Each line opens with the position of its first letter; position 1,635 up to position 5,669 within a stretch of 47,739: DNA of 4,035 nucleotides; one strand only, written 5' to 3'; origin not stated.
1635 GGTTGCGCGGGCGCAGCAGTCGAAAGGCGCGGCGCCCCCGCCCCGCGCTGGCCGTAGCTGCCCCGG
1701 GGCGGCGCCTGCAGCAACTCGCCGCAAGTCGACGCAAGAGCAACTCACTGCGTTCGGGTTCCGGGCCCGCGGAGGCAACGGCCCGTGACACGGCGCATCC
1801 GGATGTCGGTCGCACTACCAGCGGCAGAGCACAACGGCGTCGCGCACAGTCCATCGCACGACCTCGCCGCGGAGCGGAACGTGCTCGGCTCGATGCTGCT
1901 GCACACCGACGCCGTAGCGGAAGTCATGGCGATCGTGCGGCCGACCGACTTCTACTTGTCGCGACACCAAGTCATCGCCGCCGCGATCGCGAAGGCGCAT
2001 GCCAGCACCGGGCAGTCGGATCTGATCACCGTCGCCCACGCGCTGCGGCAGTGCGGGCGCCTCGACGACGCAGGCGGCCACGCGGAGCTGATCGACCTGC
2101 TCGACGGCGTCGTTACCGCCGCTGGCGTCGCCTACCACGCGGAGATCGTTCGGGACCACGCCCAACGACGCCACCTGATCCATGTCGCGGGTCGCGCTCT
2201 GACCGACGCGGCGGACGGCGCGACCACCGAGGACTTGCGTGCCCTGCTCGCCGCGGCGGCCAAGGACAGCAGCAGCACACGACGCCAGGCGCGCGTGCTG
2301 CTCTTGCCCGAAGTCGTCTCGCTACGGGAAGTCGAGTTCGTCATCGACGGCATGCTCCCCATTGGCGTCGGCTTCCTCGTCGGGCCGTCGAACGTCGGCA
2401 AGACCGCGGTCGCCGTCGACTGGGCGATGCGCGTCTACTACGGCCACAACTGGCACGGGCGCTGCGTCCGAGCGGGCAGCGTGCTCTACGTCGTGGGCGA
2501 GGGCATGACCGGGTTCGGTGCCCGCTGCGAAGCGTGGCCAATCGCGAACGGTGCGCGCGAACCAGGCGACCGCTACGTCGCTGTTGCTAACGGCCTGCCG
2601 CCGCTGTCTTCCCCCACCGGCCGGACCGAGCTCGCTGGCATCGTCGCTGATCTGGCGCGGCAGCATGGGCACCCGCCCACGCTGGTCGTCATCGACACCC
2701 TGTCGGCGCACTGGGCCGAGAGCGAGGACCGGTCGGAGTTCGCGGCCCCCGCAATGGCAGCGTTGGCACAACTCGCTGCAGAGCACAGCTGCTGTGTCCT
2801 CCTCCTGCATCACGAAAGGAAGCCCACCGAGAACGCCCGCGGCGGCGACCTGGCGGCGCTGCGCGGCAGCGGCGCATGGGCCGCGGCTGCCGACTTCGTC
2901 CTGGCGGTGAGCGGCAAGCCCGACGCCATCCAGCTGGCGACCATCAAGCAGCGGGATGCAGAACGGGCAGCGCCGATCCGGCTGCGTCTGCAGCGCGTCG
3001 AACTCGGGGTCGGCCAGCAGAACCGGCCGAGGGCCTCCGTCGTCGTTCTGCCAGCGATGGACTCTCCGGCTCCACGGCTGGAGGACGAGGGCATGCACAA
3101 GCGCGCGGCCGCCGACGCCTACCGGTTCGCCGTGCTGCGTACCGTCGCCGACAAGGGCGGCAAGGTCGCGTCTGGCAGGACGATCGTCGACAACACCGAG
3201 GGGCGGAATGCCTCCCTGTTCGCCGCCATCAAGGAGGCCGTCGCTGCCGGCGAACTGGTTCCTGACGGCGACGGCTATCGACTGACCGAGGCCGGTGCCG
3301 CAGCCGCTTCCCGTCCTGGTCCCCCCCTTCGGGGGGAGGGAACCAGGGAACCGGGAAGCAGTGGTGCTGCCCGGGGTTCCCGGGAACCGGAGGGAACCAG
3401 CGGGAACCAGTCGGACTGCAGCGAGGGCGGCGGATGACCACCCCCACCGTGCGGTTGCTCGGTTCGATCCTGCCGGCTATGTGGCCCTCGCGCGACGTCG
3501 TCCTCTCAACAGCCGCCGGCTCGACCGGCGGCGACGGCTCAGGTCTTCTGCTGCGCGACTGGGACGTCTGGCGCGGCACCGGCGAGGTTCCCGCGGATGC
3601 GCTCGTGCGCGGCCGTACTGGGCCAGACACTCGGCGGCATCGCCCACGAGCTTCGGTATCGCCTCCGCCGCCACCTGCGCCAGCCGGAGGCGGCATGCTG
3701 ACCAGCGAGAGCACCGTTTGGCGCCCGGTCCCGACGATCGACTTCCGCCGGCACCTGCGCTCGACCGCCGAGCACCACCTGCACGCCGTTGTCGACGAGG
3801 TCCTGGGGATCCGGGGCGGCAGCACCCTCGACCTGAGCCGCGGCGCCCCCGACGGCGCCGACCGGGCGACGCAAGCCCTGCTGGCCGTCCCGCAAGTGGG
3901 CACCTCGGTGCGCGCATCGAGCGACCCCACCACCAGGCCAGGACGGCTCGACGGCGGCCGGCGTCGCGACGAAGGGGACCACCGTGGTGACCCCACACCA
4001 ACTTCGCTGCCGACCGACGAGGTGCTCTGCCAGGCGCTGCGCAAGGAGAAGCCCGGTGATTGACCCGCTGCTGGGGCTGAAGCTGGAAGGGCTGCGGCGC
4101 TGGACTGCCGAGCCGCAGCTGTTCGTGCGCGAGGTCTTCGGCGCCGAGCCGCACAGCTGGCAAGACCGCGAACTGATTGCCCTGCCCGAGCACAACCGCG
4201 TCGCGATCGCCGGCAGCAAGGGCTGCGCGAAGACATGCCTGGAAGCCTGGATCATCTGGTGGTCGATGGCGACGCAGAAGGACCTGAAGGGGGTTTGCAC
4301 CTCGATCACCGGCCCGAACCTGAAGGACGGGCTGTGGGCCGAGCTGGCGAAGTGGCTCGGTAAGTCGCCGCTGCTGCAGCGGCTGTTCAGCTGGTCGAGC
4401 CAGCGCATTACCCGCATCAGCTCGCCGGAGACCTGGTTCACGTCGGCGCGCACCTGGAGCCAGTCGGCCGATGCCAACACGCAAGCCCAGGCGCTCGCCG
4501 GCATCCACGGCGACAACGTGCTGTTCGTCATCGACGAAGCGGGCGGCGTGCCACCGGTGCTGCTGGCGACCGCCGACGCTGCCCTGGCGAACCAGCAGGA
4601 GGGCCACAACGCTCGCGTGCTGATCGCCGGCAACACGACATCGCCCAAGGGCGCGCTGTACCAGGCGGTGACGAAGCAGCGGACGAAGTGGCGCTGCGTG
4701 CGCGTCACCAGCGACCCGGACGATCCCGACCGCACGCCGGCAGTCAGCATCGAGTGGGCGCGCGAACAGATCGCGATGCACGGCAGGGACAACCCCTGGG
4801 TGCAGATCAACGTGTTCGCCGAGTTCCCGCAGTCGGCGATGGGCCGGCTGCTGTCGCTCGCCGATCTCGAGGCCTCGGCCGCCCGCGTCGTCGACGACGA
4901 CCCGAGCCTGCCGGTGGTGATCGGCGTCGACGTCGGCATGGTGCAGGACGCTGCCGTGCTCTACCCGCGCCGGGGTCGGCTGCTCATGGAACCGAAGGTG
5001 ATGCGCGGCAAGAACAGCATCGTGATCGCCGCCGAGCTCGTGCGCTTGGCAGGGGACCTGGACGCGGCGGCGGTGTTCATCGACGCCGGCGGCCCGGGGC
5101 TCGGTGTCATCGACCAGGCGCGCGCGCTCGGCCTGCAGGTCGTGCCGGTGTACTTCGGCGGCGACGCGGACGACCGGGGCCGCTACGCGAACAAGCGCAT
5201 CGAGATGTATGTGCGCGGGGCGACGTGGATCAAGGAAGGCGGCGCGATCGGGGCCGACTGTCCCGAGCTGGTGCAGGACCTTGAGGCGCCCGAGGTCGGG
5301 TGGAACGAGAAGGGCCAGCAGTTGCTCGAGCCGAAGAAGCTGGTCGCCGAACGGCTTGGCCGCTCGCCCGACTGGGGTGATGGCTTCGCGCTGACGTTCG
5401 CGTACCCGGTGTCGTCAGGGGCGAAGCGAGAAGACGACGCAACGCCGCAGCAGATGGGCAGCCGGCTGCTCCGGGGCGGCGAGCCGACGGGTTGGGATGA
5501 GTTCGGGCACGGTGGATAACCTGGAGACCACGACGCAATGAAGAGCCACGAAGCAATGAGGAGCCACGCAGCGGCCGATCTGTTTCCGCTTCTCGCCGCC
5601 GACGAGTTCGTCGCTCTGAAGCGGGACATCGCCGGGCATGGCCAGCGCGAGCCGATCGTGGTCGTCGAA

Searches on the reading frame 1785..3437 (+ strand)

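Call 15: search_protein_families(library=padloc, proteins=[window:1785-3437:+], max_evalue=0.001)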
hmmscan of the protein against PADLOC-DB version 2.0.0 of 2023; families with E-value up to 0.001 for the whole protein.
window:1785-3437:+ (550 aa): 0 families

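Call 16: search_protein_families(library=pfam, proteins=[window:1785-3437:+], max_evalue=0.001)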
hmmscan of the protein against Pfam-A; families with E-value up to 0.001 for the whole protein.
window:1785-3437:+ (550 aa): 2 families
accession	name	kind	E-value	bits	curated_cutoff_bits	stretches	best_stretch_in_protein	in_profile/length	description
PF13481.12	AAA_25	-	5e-26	92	27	1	179-348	18-194/195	AAA domain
PF00772.26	DnaB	-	3.4e-24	85.3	23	1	23-124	2-103/103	DnaB-like helicase N terminal domain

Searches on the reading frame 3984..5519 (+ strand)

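Call 15: search_protein_families(library=padloc, proteins=[window:3984-5519:+], max_evalue=0.001)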
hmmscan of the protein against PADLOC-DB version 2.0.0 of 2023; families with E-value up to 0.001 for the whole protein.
window:3984-5519:+ (511 aa): 0 families

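Call 16: search_protein_families(library=pfam, proteins=[window:3984-5519:+], max_evalue=0.001)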
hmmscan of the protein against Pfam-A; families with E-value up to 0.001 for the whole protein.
window:3984-5519:+ (511 aa): 0 families

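Call 92: search_protein_families(library=phrogs, proteins=[window:3984-5519:+], max_evalue=0.001)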
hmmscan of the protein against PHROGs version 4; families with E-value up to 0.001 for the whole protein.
window:3984-5519:+ (511 aa): 2 families
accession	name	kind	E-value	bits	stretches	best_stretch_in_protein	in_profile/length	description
phrog_5902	-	unknown function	4e-27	96.4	1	38-317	16-291/359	-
phrog_2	-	head and packaging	1.8e-25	90.9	1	55-482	265-600/807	terminase large subunit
